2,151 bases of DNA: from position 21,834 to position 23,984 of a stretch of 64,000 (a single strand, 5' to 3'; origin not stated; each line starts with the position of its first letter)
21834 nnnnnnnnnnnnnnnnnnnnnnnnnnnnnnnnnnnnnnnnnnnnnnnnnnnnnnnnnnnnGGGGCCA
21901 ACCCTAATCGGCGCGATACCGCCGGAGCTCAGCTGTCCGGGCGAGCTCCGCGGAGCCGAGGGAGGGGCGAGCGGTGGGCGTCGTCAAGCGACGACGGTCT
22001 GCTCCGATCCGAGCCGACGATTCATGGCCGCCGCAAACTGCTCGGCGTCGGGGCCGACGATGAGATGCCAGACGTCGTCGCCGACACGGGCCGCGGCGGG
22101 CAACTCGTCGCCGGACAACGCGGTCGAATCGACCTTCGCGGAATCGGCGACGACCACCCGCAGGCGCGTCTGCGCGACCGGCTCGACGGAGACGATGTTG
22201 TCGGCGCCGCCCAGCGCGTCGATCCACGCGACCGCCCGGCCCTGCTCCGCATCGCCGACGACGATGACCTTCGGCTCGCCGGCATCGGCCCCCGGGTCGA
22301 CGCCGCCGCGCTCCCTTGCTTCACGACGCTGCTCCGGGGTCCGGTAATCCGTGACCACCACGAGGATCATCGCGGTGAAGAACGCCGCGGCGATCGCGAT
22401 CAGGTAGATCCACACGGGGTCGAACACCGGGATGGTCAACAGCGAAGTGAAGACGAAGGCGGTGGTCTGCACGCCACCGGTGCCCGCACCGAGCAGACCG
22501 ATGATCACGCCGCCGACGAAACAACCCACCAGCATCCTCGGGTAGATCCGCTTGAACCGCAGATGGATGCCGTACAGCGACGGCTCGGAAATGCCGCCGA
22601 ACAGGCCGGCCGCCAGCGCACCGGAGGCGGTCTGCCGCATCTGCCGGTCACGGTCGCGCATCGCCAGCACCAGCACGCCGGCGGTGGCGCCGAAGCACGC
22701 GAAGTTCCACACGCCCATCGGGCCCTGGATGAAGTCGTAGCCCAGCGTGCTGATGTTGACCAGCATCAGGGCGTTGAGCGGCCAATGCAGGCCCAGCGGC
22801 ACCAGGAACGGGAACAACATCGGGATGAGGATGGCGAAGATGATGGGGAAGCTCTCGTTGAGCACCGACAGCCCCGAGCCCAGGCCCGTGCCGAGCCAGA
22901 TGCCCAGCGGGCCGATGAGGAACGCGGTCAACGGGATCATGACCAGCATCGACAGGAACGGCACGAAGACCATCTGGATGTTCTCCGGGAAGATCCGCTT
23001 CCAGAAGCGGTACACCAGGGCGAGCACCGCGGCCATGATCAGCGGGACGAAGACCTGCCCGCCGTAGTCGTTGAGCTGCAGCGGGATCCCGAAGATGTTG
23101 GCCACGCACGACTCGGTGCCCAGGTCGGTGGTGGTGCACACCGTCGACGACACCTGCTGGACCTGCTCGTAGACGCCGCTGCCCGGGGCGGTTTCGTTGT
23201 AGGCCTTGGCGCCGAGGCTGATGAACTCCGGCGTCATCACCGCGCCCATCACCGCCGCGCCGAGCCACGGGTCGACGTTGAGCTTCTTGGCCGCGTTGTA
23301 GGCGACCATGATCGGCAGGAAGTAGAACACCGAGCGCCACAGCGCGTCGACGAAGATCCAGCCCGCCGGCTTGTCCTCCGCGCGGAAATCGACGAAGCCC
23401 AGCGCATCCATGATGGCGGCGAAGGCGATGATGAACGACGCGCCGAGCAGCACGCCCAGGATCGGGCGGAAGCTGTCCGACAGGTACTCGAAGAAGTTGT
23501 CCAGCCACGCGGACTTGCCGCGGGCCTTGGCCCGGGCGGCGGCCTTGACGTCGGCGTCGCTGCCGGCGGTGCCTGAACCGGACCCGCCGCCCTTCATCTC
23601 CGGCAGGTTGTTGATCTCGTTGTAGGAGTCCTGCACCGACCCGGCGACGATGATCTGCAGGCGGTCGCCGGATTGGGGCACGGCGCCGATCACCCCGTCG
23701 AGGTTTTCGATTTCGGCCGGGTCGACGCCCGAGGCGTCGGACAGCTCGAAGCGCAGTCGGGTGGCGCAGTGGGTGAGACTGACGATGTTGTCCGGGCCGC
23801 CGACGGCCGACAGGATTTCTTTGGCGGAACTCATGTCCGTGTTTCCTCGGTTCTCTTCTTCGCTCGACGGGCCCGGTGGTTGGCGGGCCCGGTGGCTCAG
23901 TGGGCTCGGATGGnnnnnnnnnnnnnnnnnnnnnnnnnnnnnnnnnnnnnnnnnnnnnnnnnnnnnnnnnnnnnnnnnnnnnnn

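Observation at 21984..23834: PTS permease with an active N-terminal EIIB, an EIIC and an extra C-terminal EIIB-like domain that has lost its phosphorylatable cysteine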

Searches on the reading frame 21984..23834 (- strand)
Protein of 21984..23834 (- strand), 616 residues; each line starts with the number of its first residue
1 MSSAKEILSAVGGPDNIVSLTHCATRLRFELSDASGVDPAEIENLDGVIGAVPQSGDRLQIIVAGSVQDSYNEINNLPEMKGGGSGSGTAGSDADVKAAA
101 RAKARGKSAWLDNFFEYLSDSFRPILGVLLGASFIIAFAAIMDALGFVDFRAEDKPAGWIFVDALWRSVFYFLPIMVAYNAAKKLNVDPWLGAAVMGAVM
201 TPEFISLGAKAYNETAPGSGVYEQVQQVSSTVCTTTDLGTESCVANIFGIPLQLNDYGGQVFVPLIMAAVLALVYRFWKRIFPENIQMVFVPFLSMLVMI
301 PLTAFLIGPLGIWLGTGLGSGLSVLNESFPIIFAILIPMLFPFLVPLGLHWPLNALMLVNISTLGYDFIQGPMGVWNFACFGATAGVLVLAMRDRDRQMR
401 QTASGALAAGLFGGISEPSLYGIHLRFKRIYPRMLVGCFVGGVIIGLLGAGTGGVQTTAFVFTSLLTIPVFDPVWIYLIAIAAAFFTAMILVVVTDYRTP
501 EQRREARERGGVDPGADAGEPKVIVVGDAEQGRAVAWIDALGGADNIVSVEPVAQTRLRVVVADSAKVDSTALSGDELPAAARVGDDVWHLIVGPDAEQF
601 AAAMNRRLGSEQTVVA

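Call 3: search_protein_families(library=pfam, proteins=[window:21984-23834:-], max_evalue=1)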
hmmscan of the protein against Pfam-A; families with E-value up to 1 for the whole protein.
window:21984-23834:- (616 aa): 2 families
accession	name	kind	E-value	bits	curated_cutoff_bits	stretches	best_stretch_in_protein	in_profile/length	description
PF02378.23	PTS_EIIC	-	1.2e-31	110.4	30.7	1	119-431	1-311/319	Phosphotransferase system, EIIC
PF00367.25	PTS_EIIB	-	1.6e-28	98.3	27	2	5-38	1-34/34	phosphotransferase system, EIIB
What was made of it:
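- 22350..23498 (-): EIIC membrane domain (residues 113-495), beta-glucoside/sucrose branch of the Glc family, with the 'GISEP' motif at 414. PF02378 scores 110 bits (call 3).
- Checked: Pfam finds PTS_EIIB at residues 5-38, PTS_EIIC at 119-431, and a second PTS_EIIB stretch (call 3).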

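Call 4: search_protein_families(library=ncbifam, proteins=[window:21984-23834:-], max_evalue=0.01)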
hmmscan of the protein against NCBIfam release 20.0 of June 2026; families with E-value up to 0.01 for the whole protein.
window:21984-23834:- (616 aa): 19 families
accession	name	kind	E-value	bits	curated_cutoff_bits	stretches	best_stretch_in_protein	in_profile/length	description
TIGR01995.1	PTS-II-ABC-beta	subfamily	3.9e-99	332.8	614.7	1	3-503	4-455/618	beta-glucoside-specific PTS transporter subunit IIABC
TIGR01996.1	PTS-II-BC-sucr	equivalog_domain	1.4e-73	248.2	559.3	2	3-493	5-459/461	sucrose-specific PTS transporter subunit IIBC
NF007335.0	PRK09824.1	equivalog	8.8e-61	206.3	894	2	241-504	199-460/627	PTS beta-glucoside transporter subunit IIABC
NF007311.0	PRK09796.1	equivalog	1.4e-58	198.6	722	3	4-213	9-201/485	PTS cellobiose/arbutin/salicin transporter subunit IIBC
TIGR01992.1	PTS-IIBC-Tre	equivalog_domain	3e-58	197.8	591.95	2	3-491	3-457/463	PTS system trehalose-specific EIIBC component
NF008236.0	PRK11007.1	equivalog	3e-46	158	409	2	5-199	11-197/473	PTS trehalose transporter subunit IIBC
NF007152.0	PRK09586.1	equivalog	9.7e-37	127.3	516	3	5-225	11-218/477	PTS N-acetylmuramic acid transporter subunit IIBC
TIGR00852.1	pts-Glc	subfamily_domain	7.6e-27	94.4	291.1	1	168-483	3-282/290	maltose/glucose-specific PTS transporter subunit IIC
TIGR01998.1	PTS-II-BC-nag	equivalog_domain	2.2e-20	72.9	553.2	2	3-69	404-469/475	N-acetylglucosamine-specific PTS transporter subunit IIBC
NF007509.0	PRK10110.1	subfamily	1.9e-18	66.1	665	2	4-77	452-524/530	PTS maltose transporter subunit IICB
TIGR02005.1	PTS-IIBC-alpha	subfamily_domain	1.1e-17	63.6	607.3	2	3-76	450-522/524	alpha-glucoside-specific PTS transporter subunit IIBC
TIGR02004.1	PTS-IIBC-malX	hypoth_equivalog_domain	4.4e-17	61.8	632.2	2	4-75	444-514/517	maltose/glucose-specific PTS transporter subunit IIBC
NF007608.0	PRK10255.1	equivalog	4.1e-14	52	1010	2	412-608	273-466/648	PTS N-acetyl glucosamine transporter subunit IIABC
TIGR00826.1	EIIB_glc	domain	1.5e-13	50.8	45.75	2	3-62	29-86/88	glucose PTS transporter subunit EIIB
NF011497.0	PRK14905.1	equivalog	1.2e-11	44.5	485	1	4-77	279-352/357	triosephosphate isomerase/PTS system glucose/sucrose-specific transporter subunit IIB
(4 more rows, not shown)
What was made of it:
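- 22350..23498 (-): TIGR01995 scores 333 bits and TIGR01996 248 bits, both below their cutoffs (call 4).
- On Beta-glucoside (TIGR01995) or sucrose (TIGR01996) specific EII: The scores are 332.8 against a cutoff of 614.7, and 248.2 against 559.3 (call 4).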

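Call 8: find_homologous_proteins(query=window:21984-23834:-, max_evalue=1e-10)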
Query window:21984-23834:- (616 aa): 8000 proteins with E <= 1e-10 among 8000 candidates; the best 120 are listed.
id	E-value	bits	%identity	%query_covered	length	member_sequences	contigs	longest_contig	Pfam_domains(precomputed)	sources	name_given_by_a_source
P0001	0.0e+0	1367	100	100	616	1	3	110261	PF02378.24,PF00367.26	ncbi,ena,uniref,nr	ncbi:PTS transporter subunit EIIC [uncultured Corynebacterium sp.]|uniref:PTS transporter subunit EI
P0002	0.0e+0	1144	83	100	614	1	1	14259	PF02378.24,PF00367.26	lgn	-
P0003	4.8e-280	948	70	99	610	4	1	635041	PF02378.24,PF00367.26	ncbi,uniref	ncbi:PTS transporter subunit EIIC [Janibacter sp. GXQ6167]|uniref:PTS transporter subunit EIIC n=1 T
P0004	2.2e-278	943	69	99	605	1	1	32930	PF02378.24,PF00367.26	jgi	-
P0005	4.5e-275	932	68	99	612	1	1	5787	PF02378.24,PF00367.26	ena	-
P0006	1.5e-274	930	67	99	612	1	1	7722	PF02378.24,PF00367.26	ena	-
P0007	3.0e-274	929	67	99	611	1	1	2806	PF02378.24,PF00367.26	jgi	-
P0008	6.2e-274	928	68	99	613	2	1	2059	PF02378.24,PF00367.26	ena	-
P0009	2.1e-273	926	69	100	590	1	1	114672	PF02378.24,PF00367.26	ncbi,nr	ncbi:MAG: PTS transporter subunit EIIC [Actinomycetaceae bacterium]|nr:PTS transporter subunit EIIC 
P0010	2.2e-273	926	67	99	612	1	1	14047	PF02378.24,PF00367.26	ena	-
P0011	5.0e-273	925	68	99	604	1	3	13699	PF02378.24,PF00367.26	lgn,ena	-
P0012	5.0e-273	925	67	99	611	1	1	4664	PF02378.24,PF00367.26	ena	-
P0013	6.5e-273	925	67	99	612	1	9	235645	PF02378.24,PF00367.26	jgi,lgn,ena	-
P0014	6.7e-273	925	66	100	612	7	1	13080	PF02378.24,PF00367.26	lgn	-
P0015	6.8e-273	925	67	99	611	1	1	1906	PF02378.24,PF00367.26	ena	-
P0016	7.6e-273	925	67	99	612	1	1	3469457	PF02378.24,PF00367.26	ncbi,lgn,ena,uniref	ncbi:PTS transporter subunit EIIC [[Pseudopropionibacterium] massiliense]|uniref:PTS transporter sub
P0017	1.0e-272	924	68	99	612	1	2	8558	PF02378.24,PF00367.26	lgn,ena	-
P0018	1.1e-272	924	68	99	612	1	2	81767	PF02378.24,PF00367.26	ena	-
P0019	1.1e-272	924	68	99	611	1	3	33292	PF02378.24,PF00367.26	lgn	-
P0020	1.4e-272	924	67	99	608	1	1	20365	PF02378.24,PF00367.26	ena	-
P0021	1.8e-272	923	67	99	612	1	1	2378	PF02378.24,PF00367.26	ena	-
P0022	3.1e-272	923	67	99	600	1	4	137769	PF02378.24,PF00367.26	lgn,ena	-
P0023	4.0e-272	922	68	99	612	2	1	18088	PF02378.24,PF00367.26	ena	-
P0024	6.2e-272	922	67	99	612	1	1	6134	PF02378.24,PF00367.26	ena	-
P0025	9.0e-271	918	67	99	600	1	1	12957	PF02378.24,PF00367.26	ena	-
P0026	2.4e-270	916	68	99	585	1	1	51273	PF02378.24,PF00367.26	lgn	-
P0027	2.5e-270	916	69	99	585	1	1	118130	PF02378.24,PF00367.26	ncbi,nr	ncbi:MAG: PTS transporter subunit EIIB [Actinomycetaceae bacterium]|nr:PTS transporter subunit EIIB 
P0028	3.3e-270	916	68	99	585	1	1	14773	PF02378.24,PF00367.26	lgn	-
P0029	4.1e-270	916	66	99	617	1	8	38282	PF02378.24,PF00367.26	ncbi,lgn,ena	-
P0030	4.7e-270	915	66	99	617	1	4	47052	PF02378.24,PF00367.26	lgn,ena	-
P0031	5.5e-270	915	66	99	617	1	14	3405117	PF02378.24,PF00367.26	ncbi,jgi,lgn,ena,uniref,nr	ncbi:PTS transporter subunit EIIC [Arachnia propionica]|jgi:PTS system mannose-specific EIIBCA compo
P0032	8.5e-270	914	66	100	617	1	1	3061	PF02378.24,PF00367.26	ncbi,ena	-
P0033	1.1e-269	914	66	99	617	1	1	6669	PF02378.24,PF00367.26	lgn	-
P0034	1.2e-269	914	66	99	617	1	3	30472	PF02378.24,PF00367.26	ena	-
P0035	1.3e-269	914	66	99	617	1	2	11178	PF02378.24,PF00367.26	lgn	-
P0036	1.3e-269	914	68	99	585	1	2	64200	PF02378.24,PF00367.26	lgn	-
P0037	1.5e-269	914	66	99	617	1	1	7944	PF02378.24,PF00367.26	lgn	-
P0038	1.6e-269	914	66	99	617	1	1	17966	PF02378.24,PF00367.26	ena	-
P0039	2.6e-269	913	66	99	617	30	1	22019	PF02378.24,PF00367.26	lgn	-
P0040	3.1e-269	913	68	99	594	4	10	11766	PF02378.24,PF00367.26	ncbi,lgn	-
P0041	3.5e-269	912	66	99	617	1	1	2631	PF02378.24,PF00367.26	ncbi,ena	-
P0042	4.8e-269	912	68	99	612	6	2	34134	PF02378.24,PF00367.26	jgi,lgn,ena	-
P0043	1.1e-268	911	66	99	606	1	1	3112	PF02378.24,PF00367.26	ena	-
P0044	1.4e-268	910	66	99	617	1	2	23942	PF02378.24,PF00367.26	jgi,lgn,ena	-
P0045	3.4e-268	909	66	99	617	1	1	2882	PF02378.24,PF00367.26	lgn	-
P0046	6.2e-268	908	69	99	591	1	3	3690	PF02378.24,PF00367.26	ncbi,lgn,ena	-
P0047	1.0e-267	908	66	100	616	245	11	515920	PF02378.24,PF00367.26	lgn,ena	-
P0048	2.6e-267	906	66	99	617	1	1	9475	PF02378.24,PF00367.26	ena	-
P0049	4.4e-266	902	68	99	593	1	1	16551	PF02378.24,PF00367.26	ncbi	-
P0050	8.3e-266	901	66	99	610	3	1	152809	PF02378.24,PF00367.26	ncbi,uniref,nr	ncbi:MAG: PTS transporter subunit EIIC [Arachnia propionica]|uniref:PTS transporter subunit EIIC n=1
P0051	8.9e-266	901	67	99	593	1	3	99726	PF02378.24,PF00367.26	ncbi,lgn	-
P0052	9.1e-266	901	67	99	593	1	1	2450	PF02378.24,PF00367.26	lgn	-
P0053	1.7e-265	900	68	99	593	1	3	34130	PF02378.24,PF00367.26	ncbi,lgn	-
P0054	2.5e-265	900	66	99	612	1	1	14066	PF02378.24,PF00367.26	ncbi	-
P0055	3.5e-265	899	65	99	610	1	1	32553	PF02378.24,PF00367.26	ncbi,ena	-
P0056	2.1e-263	893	66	99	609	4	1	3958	PF02378.24,PF00367.26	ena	-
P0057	2.7e-263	893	67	99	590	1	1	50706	PF02378.24,PF00367.26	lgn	-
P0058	7.9e-263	891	67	99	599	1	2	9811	PF02378.24,PF00367.26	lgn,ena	-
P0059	3.1e-262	890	67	99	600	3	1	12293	PF02378.24,PF00367.26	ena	-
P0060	1.0e-261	888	66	99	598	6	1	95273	PF02378.24,PF00367.26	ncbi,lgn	-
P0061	2.7e-261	886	66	99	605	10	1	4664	PF02378.24,PF00367.26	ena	-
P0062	3.3e-261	886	66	98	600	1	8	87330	PF02378.24,PF00367.26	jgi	-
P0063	4.8e-261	886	66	100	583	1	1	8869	PF02378.24,PF00367.26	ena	-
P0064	5.2e-261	885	65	99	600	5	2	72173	PF02378.24,PF00367.26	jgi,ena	jgi:PTS system mannose-specific EIIBCA component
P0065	1.2e-260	884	67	99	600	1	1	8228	PF02378.24,PF00367.26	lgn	-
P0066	2.0e-260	884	66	100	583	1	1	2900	PF02378.24,PF00367.26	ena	-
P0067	3.9e-260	883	67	99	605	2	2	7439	PF02378.24,PF00367.26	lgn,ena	-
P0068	9.5e-260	881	65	100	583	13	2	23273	PF02378.24,PF00367.26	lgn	-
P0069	2.0e-259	880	66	99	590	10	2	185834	PF02378.24,PF00367.26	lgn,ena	-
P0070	3.4e-259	879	67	99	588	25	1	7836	PF02378.24,PF00367.26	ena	-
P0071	3.2e-258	876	64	99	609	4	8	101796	PF02378.24,PF00367.26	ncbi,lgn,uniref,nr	ncbi:PTS transporter subunit EIIC [Arachnia propionica]|uniref:PTS sugar transporter subunit IIABC n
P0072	9.5e-257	871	-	-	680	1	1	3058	PF02378.24,PF00367.26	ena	-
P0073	3.9e-256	869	66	99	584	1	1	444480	PF02378.24,PF00367.26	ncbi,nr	ncbi:MAG: PTS transporter subunit EIIC [Actinomycetaceae bacterium]|nr:PTS transporter subunit EIIC 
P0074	4.5e-256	869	65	99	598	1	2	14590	PF02378.24,PF00367.26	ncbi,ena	-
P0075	5.2e-255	866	65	99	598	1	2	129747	PF02378.24,PF00367.26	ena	-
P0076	7.2e-255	865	65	99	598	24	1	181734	PF02378.24,PF00367.26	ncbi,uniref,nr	ncbi:PTS transporter subunit EIIC [Actinotignum urinale]|uniref:PTS transporter subunit EIIC n=1 Tax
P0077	8.8e-255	865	65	100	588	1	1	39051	PF02378.24,PF00367.26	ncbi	-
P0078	1.3e-254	864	65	99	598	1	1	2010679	PF02378.24,PF00367.26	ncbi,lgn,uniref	uniref:PTS transporter subunit EIIC n=1 Tax=Vaginimicrobium propionicum TaxID=1871034 RepID=UPI00097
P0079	2.7e-254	863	67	99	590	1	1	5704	PF02378.24,PF00367.26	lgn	-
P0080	3.6e-253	860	67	99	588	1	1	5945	PF02378.24,PF00367.26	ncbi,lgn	-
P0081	1.5e-251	854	64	99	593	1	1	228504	PF02378.24,PF00367.26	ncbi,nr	ncbi:MAG: PTS sugar transporter subunit IIABC [Actinomycetales bacterium]|nr:MAG: PTS sugar transpor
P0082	2.4e-251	854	65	100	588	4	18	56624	PF02378.24,PF00367.26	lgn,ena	-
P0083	1.7e-249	847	64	99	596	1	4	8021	PF02378.24,PF00367.26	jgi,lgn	-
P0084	7.5e-247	839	65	99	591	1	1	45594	PF02378.24,PF00367.26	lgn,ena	-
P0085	4.3e-246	836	73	82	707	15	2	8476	PF00358.27,PF02378.24,PF00367.26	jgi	jgi:beta-glucoside PTS system EIICBA component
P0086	4.5e-246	836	73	82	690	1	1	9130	PF00358.27,PF02378.24,PF00367.26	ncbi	ncbi:MAG TPA: glucose PTS transporter subunit IIA, partial [Propionicimonas sp.]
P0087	7.3e-246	835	73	82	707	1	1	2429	PF00358.27,PF02378.24,PF00367.26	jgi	-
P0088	1.5e-245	834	72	82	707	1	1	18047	PF00358.27,PF02378.24,PF00367.26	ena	-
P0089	2.1e-245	834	72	82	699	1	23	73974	PF00358.27,PF02378.24,PF00367.26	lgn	-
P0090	2.1e-245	834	72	82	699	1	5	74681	PF00358.27,PF02378.24,PF00367.26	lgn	-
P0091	4.4e-245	833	63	99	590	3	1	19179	PF02378.24,PF00367.26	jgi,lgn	jgi:PTS system beta-glucosides-specific IIC component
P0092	5.1e-245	833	63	98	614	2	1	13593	PF02378.24,PF00367.26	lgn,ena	-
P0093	1.2e-244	831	63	99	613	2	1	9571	PF02378.24,PF00367.26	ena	-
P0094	3.8e-244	830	72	81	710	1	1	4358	PF00358.27,PF02378.24,PF00367.26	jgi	jgi:beta-glucoside PTS system EIICBA component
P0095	9.3e-243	825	71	83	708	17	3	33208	PF00358.27,PF02378.24,PF00367.26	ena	-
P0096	3.1e-242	823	73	82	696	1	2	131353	PF00358.27,PF02378.24,PF00367.26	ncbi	-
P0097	5.5e-242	823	62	99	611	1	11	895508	PF02378.24,PF00367.26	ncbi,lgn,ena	-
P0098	2.5e-241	820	63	99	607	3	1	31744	PF02378.24,PF00367.26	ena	-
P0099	1.4e-240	818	72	81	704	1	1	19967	PF00358.27,PF02378.24,PF00367.26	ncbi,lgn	-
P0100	1.4e-240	818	73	82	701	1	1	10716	PF00358.27,PF02378.24,PF00367.26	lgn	-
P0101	5.0e-240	816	63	99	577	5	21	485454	PF02378.24,PF00367.26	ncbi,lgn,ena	-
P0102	6.4e-240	816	74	81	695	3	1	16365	PF00358.27,PF02378.24,PF00367.26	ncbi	-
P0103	4.2e-239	813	73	82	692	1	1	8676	PF00358.27,PF02378.24,PF00367.26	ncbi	-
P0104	6.2e-239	813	72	82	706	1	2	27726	PF00358.27,PF02378.24,PF00367.26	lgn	-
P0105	2.4e-238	811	71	83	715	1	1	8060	PF00358.27,PF02378.24,PF00367.26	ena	-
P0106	3.5e-238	810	73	82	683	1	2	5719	PF00358.27,PF02378.24,PF00367.26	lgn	-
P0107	7.2e-238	809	72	81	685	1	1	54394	PF00358.27,PF02378.24,PF00367.26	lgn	-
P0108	7.8e-238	809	72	82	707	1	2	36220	PF00358.27,PF02378.24,PF00367.26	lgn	-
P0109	9.2e-238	809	73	83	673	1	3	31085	PF00358.27,PF02378.24,PF00367.26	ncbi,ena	-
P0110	1.1e-237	808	71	82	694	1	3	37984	PF00358.27,PF02378.24,PF00367.26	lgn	-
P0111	2.9e-237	807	73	82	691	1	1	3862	PF00358.27,PF02378.24,PF00367.26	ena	-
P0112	4.5e-237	806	73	81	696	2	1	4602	PF00358.27,PF02378.24,PF00367.26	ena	-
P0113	1.5e-236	805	70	84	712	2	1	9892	PF00358.27,PF02378.24,PF00367.26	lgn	-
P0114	1.5e-236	805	71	82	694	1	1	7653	PF00358.27,PF02378.24,PF00367.26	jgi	-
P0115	2.1e-236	804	72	82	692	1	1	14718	PF00358.27,PF02378.24,PF00367.26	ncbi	-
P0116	2.3e-236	804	72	82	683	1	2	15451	PF00358.27,PF02378.24,PF00367.26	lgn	-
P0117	2.6e-236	804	73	83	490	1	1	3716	PF02378.24,PF00367.26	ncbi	-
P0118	3.6e-236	803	72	82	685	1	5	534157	PF00358.27,PF02378.24,PF00367.26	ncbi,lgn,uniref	ncbi:PTS system beta-glucoside-specific EIIBCA component [Propionicimonas sp. T2.31MG-18]|uniref:glu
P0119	3.6e-236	803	72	82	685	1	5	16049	PF00358.27,PF02378.24,PF00367.26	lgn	-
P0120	4.0e-236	803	72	82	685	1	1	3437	PF00358.27,PF02378.24,PF00367.26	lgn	-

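Call 37: find_encoding_contigs(protein=P0118, flank=8000, max_places=2)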
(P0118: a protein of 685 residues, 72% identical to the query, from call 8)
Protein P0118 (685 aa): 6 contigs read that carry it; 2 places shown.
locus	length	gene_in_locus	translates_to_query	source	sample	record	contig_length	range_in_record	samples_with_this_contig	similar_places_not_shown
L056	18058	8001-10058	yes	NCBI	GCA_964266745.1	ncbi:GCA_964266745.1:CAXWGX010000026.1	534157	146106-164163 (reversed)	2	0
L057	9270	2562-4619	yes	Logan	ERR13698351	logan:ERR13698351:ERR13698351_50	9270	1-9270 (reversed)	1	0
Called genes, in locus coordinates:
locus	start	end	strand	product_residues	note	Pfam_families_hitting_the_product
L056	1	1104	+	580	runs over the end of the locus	-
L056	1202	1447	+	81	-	-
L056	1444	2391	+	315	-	PF01636:APH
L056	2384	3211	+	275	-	PF17914:HopA1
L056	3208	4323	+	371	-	PF05147:LANC_like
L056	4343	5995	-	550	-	PF13476:AAA_23 (faint), PF00004:AAA (faint), PF00005:ABC_tran, PF02463:SMC_N (faint), PF13304:AAA_21 (faint), PF13401:AAA_22 (faint), PF13555:AAA_29 (weak), PF00005:ABC_tran, +2 more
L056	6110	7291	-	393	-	PF06224:AlkZ-like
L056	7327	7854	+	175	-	PF13302:Acetyltransf_3, PF00583:Acetyltransf_1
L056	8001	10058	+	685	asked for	PF00367:PTS_EIIB, PF02378:PTS_EIIC, PF00358:PTS_EIIA_1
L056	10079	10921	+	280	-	PF03123:CAT_RBD, PF00874:PRD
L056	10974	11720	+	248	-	PF02698:DUF218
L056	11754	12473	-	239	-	PF00753:Lactamase_B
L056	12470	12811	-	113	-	PF10823:DUF2568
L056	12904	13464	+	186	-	PF00440:TetR_N, PF13305:TetR_C_33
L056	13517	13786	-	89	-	-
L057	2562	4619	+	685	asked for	PF00367:PTS_EIIB, PF02378:PTS_EIIC, PF00358:PTS_EIIA_1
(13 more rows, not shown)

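Call 38: find_encoding_contigs(protein=P0096, flank=8000, max_places=1)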
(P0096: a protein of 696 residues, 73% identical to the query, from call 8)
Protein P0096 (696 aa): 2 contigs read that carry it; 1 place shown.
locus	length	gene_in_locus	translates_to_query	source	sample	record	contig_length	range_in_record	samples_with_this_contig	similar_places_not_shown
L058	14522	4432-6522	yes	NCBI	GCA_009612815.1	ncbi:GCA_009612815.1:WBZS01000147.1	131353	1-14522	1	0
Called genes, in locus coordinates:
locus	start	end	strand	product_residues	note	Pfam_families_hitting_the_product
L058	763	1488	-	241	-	-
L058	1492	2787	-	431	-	PF03446:NAD_binding_2 (faint), PF03721:UDPG_MGDP_dh_N, PF00984:UDPG_MGDP_dh, PF03720:UDPG_MGDP_dh_C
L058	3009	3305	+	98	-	-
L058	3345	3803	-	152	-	PF06445:GyrI-like (weak)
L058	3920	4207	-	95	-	PF00376:MerR, PF13411:MerR_1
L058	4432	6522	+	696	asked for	PF00367:PTS_EIIB, PF02378:PTS_EIIC, PF00358:PTS_EIIA_1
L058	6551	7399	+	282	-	PF03123:CAT_RBD, PF00874:PRD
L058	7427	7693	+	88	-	PF00381:PTS-HPr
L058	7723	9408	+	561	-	PF05524:PEP-utilisers_N, PF00391:PEP-utilizers, PF02896:PEP-utilizers_C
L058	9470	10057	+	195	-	PF00440:TetR_N, PF16859:TetR_C_11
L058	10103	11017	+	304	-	PF00248:Aldo_ket_red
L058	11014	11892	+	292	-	PF02146:SIR2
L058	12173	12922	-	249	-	-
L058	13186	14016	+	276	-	PF02567:PhzC-PhzF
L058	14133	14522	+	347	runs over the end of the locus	PF00248:Aldo_ket_red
